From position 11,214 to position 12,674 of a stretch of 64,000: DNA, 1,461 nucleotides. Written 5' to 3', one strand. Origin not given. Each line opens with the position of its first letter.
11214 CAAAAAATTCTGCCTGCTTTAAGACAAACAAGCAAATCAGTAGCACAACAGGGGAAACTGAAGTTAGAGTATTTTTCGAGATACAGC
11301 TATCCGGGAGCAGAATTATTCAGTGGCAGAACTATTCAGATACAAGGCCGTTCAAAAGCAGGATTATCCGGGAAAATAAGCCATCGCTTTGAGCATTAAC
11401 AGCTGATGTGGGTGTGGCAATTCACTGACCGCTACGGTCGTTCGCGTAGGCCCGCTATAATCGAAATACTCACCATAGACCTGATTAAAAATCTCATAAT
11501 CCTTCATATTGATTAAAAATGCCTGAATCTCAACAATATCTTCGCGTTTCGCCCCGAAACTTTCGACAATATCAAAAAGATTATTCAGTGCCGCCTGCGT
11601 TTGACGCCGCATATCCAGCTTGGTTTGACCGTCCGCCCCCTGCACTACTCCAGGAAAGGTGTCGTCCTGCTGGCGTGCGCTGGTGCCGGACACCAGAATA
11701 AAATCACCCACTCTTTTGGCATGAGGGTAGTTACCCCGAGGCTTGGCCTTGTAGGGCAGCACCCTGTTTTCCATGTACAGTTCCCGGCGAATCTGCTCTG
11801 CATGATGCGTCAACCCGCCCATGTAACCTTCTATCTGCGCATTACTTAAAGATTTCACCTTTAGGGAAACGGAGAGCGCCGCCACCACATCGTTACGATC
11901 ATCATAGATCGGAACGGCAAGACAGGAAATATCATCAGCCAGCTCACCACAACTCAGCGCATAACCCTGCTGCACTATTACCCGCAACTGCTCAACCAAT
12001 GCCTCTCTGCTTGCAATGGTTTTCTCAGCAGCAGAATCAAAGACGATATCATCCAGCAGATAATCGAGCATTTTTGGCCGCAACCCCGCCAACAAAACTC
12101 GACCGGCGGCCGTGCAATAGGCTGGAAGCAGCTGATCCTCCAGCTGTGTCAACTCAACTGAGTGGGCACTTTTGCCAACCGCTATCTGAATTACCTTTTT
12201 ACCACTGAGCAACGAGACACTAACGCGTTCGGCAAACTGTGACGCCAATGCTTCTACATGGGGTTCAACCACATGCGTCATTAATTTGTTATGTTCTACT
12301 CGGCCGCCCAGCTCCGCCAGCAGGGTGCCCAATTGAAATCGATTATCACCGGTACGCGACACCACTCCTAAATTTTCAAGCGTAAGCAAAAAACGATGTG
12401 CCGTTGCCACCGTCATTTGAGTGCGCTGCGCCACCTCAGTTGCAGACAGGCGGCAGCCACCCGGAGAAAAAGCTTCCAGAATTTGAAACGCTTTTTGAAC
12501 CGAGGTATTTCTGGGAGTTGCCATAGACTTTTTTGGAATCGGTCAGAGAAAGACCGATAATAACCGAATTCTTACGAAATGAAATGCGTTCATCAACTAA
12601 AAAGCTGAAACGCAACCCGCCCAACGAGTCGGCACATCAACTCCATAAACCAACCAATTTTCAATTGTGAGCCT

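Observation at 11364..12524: IclR regulator carrying a complete RidA (enamine/imine deaminase) domain, paralogous to the enzyme it probably regulates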

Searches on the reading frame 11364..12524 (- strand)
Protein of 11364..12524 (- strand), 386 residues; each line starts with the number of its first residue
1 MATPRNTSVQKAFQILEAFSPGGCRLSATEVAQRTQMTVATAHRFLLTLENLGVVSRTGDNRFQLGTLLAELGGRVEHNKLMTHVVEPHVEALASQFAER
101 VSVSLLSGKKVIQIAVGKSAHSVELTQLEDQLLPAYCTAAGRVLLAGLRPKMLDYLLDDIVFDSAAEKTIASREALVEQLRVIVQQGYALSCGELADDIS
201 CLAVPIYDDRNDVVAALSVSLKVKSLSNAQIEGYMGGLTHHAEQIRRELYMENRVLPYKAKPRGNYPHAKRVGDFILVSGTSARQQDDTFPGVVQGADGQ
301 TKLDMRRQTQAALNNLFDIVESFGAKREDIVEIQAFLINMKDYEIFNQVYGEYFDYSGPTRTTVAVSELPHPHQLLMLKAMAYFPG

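Call 3: search_protein_families(library=pfam, proteins=[window:11364-12524:-], max_evalue=0.01)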
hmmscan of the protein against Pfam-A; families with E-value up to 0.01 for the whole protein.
window:11364-12524:- (386 aa): 5 families
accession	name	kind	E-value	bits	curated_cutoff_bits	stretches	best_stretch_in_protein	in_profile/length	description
PF01614.24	IclR_C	-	7.4e-31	107.5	24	1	82-246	9-173/174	Bacterial transcriptional regulator IclR C-terminal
PF01042.26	Ribonuc_L-PSP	-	5.5e-19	68.8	27.3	1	261-382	6-119/121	Endoribonuclease L-PSP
PF09339.16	HTH_IclR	-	1.6e-14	53.8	22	1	8-57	1-50/52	IclR helix-turn-helix domain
PF22979.2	HTH_69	-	0.0025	18.1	27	0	16-60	19-61/69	Winged helix-turn-helix domain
PF25213.1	HVO_A0261_N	-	0.0092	16.3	35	0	26-65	25-63/86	HVO_A0261 N-terminal domain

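Call 4: search_protein_families(library=ncbifam, proteins=[window:11364-12524:-], max_evalue=0.01)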
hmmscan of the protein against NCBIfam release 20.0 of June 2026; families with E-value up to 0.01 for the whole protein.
window:11364-12524:- (386 aa): 11 families
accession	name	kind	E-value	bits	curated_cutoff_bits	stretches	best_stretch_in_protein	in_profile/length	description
TIGR02431.1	pcaR_pcaU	subfamily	1.2e-45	155.8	284.75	1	7-248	6-247/248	beta-ketoadipate pathway transcriptional regulators, PcaR/PcaU/PobR family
NF011671.1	PRK15090.1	equivalog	7.1e-34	117.2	275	1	7-248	11-252/256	DNA-binding transcriptional regulator KdgR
NF045644.1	TransRegBhcR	equivalog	6.3e-24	84.7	350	1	7-247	23-263/267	HTH-type transcriptional regulator BhcR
NF008601.2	PRK11569.1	equivalog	1.2e-19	70.6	380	1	6-245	26-268/276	glyoxylate bypass operon transcriptional repressor IclR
TIGR00004.1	TIGR00004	subfamily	4.8e-17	62.3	106.25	1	262-374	12-116/125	Rid family detoxifying hydrolase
NF007341.0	PRK09834.1-3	equivalog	6.1e-14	51.8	269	1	11-256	12-265/274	DNA-binding transcriptional regulator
NF007548.0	PRK10163.1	equivalog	1.6e-11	43.8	406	1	10-228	25-244/271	HTH-type transcriptional repressor AllR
NF007339.0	PRK09834.1-1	equivalog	1.8e-10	40.5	299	1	11-245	25-262/271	DNA-binding transcriptional regulator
NF008490.0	PRK11401.1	equivalog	5.5e-08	32.8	222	1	298-375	39-119/129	enamine/imine deaminase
TIGR03610.1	RutC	equivalog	1e-07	32.1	169.1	1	261-382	13-124/127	pyrimidine utilization protein C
NF007342.0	PRK09834.1-4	equivalog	2.8e-06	26.5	251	1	7-230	12-236/263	DNA-binding transcriptional regulator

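Call 7: find_homologous_proteins(query=window:11364-12524:-, max_evalue=1e-10)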
Query window:11364-12524:- (386 aa): 522 proteins with E <= 1e-10 among 8000 candidates; the best 120 are listed.
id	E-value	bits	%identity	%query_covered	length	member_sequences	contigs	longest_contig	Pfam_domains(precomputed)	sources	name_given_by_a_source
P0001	1.0e-250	849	100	100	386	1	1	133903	PF01614.25,PF01042.27,PF09339.17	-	-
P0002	6.6e-204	695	81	100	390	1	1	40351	PF01614.25,PF01042.27,PF09339.17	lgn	-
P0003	1.1e-198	678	78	100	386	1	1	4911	PF01614.25,PF01042.27,PF09339.17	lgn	-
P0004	3.3e-198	676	78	100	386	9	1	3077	PF01614.25,PF01042.27,PF09339.17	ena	-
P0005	3.8e-197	673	78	100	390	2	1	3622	PF01614.25,PF01042.27,PF09339.17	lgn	-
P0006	6.7e-150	517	63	100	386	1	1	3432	PF01614.25,PF01042.27,PF09339.17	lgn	-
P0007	3.3e-143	495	61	100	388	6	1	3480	PF01614.25,PF01042.27,PF09339.17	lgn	-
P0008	1.6e-125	437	61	90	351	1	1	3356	PF01614.25,PF01042.27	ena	-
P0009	8.9e-111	389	50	100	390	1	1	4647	PF01614.25,PF01042.27,PF09339.17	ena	-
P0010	1.8e-107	378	49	100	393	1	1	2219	PF01614.25,PF01042.27,PF09339.17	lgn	-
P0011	7.2e-107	376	48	100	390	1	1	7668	PF01614.25,PF01042.27,PF09339.17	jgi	jgi:DNA-binding IclR family transcriptional regulator/enamine deaminase RidA (YjgF/YER057c/UK114 fam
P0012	2.7e-103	364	48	100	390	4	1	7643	PF01614.25,PF01042.27,PF09339.17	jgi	jgi:2-aminomuconate deaminase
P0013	4.4e-103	363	46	100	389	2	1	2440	PF01614.25,PF01042.27,PF09339.17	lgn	-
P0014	1.0e-101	359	44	100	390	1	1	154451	PF01614.25,PF01042.27,PF09339.17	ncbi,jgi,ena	jgi:2-aminomuconate deaminase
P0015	8.2e-101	356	46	100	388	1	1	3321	PF01614.25,PF01042.27,PF09339.17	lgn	-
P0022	2.7e-97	344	45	99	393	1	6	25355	PF01614.25,PF01042.27,PF09339.17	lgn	-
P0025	2.2e-96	341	43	100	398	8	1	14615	PF01614.25,PF01042.27,PF09339.17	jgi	-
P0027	7.9e-96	340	45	99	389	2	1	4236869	PF01614.25,PF01042.27,PF09339.17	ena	-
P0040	2.2e-90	322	42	100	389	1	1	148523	PF01614.25,PF01042.27,PF09339.17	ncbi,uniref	ncbi:IclR family transcriptional regulator domain-containing protein [Ensifer adhaerens]|uniref:IclR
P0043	1.2e-87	313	39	100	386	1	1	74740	PF01614.25,PF01042.27,PF09339.17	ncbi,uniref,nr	ncbi:IclR family transcriptional regulator C-terminal domain-containing protein [Phaeobacter sp. 11A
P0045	1.5e-86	309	43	97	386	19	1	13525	PF01614.25,PF01042.27,PF09339.17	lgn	-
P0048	5.7e-83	297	41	98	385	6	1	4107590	PF01614.25,PF01042.27,PF09339.17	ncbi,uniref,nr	ncbi:IclR family transcriptional regulator C-terminal domain-containing protein [Sphingobium sp. CFD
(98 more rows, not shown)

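Call 15: find_encoding_contigs(protein=P0002, flank=8000, max_places=2)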
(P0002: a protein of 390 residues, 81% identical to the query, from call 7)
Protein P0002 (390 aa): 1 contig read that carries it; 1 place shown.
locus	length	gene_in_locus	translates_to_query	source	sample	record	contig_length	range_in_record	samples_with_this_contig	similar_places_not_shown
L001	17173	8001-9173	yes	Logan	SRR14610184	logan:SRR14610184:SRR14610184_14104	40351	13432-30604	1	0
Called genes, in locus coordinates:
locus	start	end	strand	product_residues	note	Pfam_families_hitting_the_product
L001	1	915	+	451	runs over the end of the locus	PF01136:Peptidase_U32, PF16325:Peptidase_U32_C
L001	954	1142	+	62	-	PF04102:SlyX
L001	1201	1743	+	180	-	PF01292:Ni_hydr_CYTB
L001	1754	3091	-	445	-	PF11808:PhoR, PF00989:PAS (faint), PF13188:PAS_8 (weak), PF13426:PAS_9 (weak), PF00512:HisKA, PF02518:HATPase_c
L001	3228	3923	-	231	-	PF00072:Response_reg, PF00486:Trans_reg_C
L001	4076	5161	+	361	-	PF01063:Aminotran_4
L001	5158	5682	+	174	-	PF09523:DUF2390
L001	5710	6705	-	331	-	PF25391:WD40_Gbeta, PF23381:Beta-prop_IFT122_1st, PF24807:WD40_CDC20-Fz, PF25174:Beta-prop_THOC3, PF25175:Beta-prop_WDR5, PF25173:Beta-prop_WDR3_1st, PF25175:Beta-prop_WDR5, PF13570:Beta-prop_ACSF4, +19 more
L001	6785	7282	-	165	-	PF02600:DsbB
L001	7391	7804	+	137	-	PF03748:FliL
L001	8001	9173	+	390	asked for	PF09339:HTH_IclR, PF01614:IclR_C, PF01042:Ribonuc_L-PSP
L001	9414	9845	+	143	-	PF01042:Ribonuc_L-PSP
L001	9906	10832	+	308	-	PF02900:LigB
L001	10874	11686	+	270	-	PF02900:LigB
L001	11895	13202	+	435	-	PF07044:DUF1329, PF17131:TP_0789-like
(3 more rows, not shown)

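Call 16: find_encoding_contigs(protein=P0014, flank=8000, max_places=2)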
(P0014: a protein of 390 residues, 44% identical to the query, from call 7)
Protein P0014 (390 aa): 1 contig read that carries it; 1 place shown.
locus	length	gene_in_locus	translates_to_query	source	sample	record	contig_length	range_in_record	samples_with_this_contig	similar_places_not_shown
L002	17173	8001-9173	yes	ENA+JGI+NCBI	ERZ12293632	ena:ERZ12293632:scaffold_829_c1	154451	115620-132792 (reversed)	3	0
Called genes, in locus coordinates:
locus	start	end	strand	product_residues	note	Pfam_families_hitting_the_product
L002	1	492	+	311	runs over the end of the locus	PF02900:LigB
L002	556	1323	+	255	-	PF02900:LigB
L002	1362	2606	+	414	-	PF13458:Peripla_BP_6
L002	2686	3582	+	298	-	PF20434:BD-FAE, PF07859:Abhydrolase_3, PF00135:COesterase (weak)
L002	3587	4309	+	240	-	PF00005:ABC_tran, PF13401:AAA_22 (faint)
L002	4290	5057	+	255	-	PF02463:SMC_N (faint), PF00005:ABC_tran, PF13304:AAA_21 (weak)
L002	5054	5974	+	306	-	PF02653:BPD_transp_2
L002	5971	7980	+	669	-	PF02653:BPD_transp_2, PF02900:LigB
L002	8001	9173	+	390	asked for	PF09339:HTH_IclR, PF01614:IclR_C, PF01042:Ribonuc_L-PSP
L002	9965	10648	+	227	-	PF00440:TetR_N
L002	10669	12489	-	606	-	PF01019:G_glu_transpept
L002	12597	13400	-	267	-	PF02798:GST_N, PF13409:GST_N_2, PF13417:GST_N_3 (weak), PF00043:GST_C (weak)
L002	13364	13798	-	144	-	PF00903:Glyoxalase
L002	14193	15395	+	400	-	PF13433:Peripla_BP_5, PF13458:Peripla_BP_6, PF01094:ANF_receptor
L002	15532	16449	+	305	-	PF02653:BPD_transp_2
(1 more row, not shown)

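Call 21: search_solved_structures(query=window:11364-12524:-, max_evalue=1e-8)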
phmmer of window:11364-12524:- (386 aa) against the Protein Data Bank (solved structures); distinct sequences matched with E-value up to 1e-8: 22.
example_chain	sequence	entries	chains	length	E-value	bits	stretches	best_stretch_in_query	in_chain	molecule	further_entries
6izh_A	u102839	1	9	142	3e-37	132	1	255-385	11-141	2-aminomuconate deaminase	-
2ia2_A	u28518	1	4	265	1.5e-23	86.9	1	8-226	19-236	Putative Transcriptional Regulator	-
1mkm_A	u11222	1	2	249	2.8e-22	82.8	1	8-249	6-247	IclR transcriptional regulator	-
8eju_A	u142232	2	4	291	1e-19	74.3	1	7-232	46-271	Transcription regulatory protein (Pca regulon)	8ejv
2g7u_A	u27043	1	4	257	1.4e-16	64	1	8-222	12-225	transcriptional regulator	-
5w1e_A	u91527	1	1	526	2.5e-16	63.2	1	8-146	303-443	Putative transcriptional regulator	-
9e6a_A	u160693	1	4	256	5.7e-16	62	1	8-231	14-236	Transcriptional regulator, IclR family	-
5tjj_A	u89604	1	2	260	3e-13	53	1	8-238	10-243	Transcriptional regulator, IclR family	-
1ysp_A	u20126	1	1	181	3.2e-13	52.9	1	99-246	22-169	Transcriptional regulator kdgR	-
2dyy_A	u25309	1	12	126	8.7e-13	51.5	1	260-383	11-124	UPF0076 protein PH0854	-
5h1a_A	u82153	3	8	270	7.1e-12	48.5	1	9-221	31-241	IclR transcription factor homolog | Transcription factor | IclR homolog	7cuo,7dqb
3mq0_A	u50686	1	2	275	9.2e-12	48.1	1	9-236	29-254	Transcriptional repressor of the blcABC operon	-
2xrn_A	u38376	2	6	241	3.3e-11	46.3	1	11-204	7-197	HTH-TYPE TRANSCRIPTIONAL REGULATOR TTGV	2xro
2csl_A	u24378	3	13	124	1.4e-10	44.3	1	264-372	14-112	protein translation initiation inhibitor | translation initiation inhibitor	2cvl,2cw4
1x25_A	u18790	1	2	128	1.6e-10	44.1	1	257-372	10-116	Hypothetical UPF0076 protein ST0811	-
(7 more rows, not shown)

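Call 23: find_encoding_contigs(protein=P0027, flank=9000, max_places=1)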
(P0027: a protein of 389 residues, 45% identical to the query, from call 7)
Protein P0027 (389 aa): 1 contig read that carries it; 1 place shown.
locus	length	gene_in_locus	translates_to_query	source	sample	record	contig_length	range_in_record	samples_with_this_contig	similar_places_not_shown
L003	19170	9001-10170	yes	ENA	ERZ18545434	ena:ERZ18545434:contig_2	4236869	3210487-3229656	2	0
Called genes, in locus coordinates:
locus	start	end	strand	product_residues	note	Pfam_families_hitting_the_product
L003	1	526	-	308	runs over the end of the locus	PF02653:BPD_transp_2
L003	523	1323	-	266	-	PF00005:ABC_tran, PF13304:AAA_21 (faint)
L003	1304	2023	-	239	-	PF00005:ABC_tran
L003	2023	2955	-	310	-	PF00135:COesterase (faint), PF20434:BD-FAE, PF07859:Abhydrolase_3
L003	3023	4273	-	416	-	PF13458:Peripla_BP_6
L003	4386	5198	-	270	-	PF02900:LigB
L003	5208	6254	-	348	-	PF02900:LigB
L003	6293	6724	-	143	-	PF01042:Ribonuc_L-PSP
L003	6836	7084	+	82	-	-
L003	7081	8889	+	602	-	PF01145:Band_7, PF15975:Flot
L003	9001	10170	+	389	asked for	PF09339:HTH_IclR, PF01614:IclR_C, PF01042:Ribonuc_L-PSP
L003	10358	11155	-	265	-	PF00795:CN_hydrolase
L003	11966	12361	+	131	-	-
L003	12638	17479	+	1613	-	PF12733:Cadherin-like, PF19755:DUF6242 (faint), PF12733:Cadherin-like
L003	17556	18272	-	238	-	PF02538:Hydantoinase_B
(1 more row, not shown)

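Call 24: find_encoding_contigs(protein=P0040, flank=9000, max_places=1)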
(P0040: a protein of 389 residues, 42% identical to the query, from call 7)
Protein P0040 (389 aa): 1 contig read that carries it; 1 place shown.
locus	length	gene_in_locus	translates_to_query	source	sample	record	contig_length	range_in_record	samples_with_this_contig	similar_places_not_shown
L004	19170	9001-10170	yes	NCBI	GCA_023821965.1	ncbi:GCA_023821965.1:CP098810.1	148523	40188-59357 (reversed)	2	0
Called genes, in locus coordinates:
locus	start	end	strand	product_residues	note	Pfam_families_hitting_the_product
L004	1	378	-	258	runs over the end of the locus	PF01557:FAA_hydrolase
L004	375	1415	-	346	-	PF00682:HMGL-like, PF07836:DmpG_comm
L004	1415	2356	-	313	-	PF09290:AcetDehyd-dimer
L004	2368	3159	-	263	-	PF01557:FAA_hydrolase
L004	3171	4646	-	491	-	PF00171:Aldedh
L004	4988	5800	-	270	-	PF02900:LigB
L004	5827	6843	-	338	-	PF02900:LigB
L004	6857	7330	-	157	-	PF01042:Ribonuc_L-PSP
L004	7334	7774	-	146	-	PF01042:Ribonuc_L-PSP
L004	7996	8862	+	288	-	PF01370:Epimerase (faint)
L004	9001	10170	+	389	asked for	PF09339:HTH_IclR, PF01614:IclR_C, PF01042:Ribonuc_L-PSP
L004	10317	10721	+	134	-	PF07681:DoxX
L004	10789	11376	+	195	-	PF00881:Nitroreductase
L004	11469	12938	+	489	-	PF01425:Amidase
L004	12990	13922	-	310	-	PF00126:HTH_1, PF03466:LysR_substrate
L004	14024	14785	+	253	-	PF23441:SDR, PF00106:adh_short, PF08659:KR, PF13561:adh_short_C2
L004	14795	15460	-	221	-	PF00440:TetR_N, PF14246:TetR_C_7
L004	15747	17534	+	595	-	PF03235:GmrSD_N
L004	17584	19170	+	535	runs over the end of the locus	PF01734:Patatin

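Call 26: find_encoding_contigs(protein=P0048, flank=9000, max_places=1)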
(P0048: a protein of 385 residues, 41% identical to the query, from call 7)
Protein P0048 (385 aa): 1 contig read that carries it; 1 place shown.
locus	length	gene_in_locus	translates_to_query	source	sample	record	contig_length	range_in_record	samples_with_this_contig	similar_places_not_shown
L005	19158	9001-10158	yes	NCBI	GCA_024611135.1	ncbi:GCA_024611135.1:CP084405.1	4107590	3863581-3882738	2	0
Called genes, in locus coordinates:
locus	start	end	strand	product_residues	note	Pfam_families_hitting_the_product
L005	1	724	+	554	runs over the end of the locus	-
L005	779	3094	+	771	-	PF07728:AAA_5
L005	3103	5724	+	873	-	-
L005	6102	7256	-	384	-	PF00356:LacI, PF00532:Peripla_BP_1, PF13407:Peripla_BP_4, PF13377:Peripla_BP_3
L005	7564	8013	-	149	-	PF01436:NHL (faint), PF17170:DUF5128 (faint)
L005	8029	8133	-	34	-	-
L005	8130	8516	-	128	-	-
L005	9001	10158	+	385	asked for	PF09339:HTH_IclR, PF01614:IclR_C, PF01042:Ribonuc_L-PSP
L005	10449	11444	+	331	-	PF00753:Lactamase_B, PF23023:Anti-Pycsar_Apyc1, PF12706:Lactamase_B_2 (weak)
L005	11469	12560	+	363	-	PF08450:SGL (faint), PF17170:DUF5128 (weak), PF01436:NHL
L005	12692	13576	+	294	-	PF02900:LigB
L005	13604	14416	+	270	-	PF02900:LigB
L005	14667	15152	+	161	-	PF01042:Ribonuc_L-PSP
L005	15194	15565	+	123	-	PF12680:SnoaL_2 (weak)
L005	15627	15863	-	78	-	PF09834:DUF2061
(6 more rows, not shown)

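Call 27: find_encoding_contigs(protein=P0043, flank=9000, max_places=1)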
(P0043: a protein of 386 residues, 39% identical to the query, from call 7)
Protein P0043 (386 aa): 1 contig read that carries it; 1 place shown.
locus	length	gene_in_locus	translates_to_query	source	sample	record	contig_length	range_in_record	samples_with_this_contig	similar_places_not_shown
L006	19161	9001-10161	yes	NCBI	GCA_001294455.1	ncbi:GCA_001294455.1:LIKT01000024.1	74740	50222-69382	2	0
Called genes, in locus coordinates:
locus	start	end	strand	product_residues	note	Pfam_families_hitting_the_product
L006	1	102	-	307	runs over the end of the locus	PF02653:BPD_transp_2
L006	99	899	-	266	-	PF00005:ABC_tran, PF09818:ABC_ATPase (faint), PF13304:AAA_21 (faint)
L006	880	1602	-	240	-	PF00005:ABC_tran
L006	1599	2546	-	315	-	PF00135:COesterase (faint), PF20434:BD-FAE, PF07859:Abhydrolase_3, PF00326:Peptidase_S9 (faint)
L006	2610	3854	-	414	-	PF13458:Peripla_BP_6, PF13433:Peripla_BP_5 (faint), PF01094:ANF_receptor (weak)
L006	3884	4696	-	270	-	PF02900:LigB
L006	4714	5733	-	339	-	PF02900:LigB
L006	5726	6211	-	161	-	PF01042:Ribonuc_L-PSP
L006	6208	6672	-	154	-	PF01042:Ribonuc_L-PSP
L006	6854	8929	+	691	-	PF01145:Band_7, PF15975:Flot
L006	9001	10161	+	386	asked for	PF09339:HTH_IclR, PF01614:IclR_C, PF01042:Ribonuc_L-PSP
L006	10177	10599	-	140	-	PF07681:DoxX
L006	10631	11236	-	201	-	PF02826:2-Hacid_dh_C (weak), PF03807:F420_oxidored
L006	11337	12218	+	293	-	PF00126:HTH_1, PF03466:LysR_substrate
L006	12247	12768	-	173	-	-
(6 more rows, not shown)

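Call 44: predict_structure(alignment_id=A1)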
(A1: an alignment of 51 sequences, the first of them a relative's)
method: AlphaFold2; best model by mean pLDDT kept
length: 386 residues; sequences in the alignment: 51
mean_pLDDT: 86.0   pTM: 0.56
mean pLDDT of the five models: 86.0, 84.0, 83.5, 82.7, 82.7
residues with pLDDT >= 90: 199; 70-90: 143; 50-70: 35; < 50: 9
segments of 3 or more residues with pLDDT < 50: 1-4, 70-74
pLDDT, mean of each block of 10 residues (from residue 1): 56 81 80 89 87 79 68 53 85 93 92 86 63 90 94 89 88 95 96 90 90 93 92 96 86 81 78 82 93 86 94 96 91 94 95 88 90 94 82
secondary structure, 60 per line:
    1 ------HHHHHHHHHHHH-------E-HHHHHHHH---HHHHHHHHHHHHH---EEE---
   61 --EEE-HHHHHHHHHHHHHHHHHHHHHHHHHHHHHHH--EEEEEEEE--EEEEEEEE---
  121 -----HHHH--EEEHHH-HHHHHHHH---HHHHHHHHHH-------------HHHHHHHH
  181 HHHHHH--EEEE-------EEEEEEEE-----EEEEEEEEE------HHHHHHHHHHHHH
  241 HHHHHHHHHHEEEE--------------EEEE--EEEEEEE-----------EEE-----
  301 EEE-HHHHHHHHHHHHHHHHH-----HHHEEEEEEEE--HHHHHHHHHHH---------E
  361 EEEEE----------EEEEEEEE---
elements in order: H7-18 H28-35 H39-51 E55-57 E63-65 H67-97 E100-107 E110-117 H126-129 E132-134 H139-146 H150-159 H173-186 E189-192 E200-207 E213-221 H228-250 E251-254 E269-272 E275-281 E293-295 E301-303 H305-321 E330-337 H340-350 E360-365 E376-383
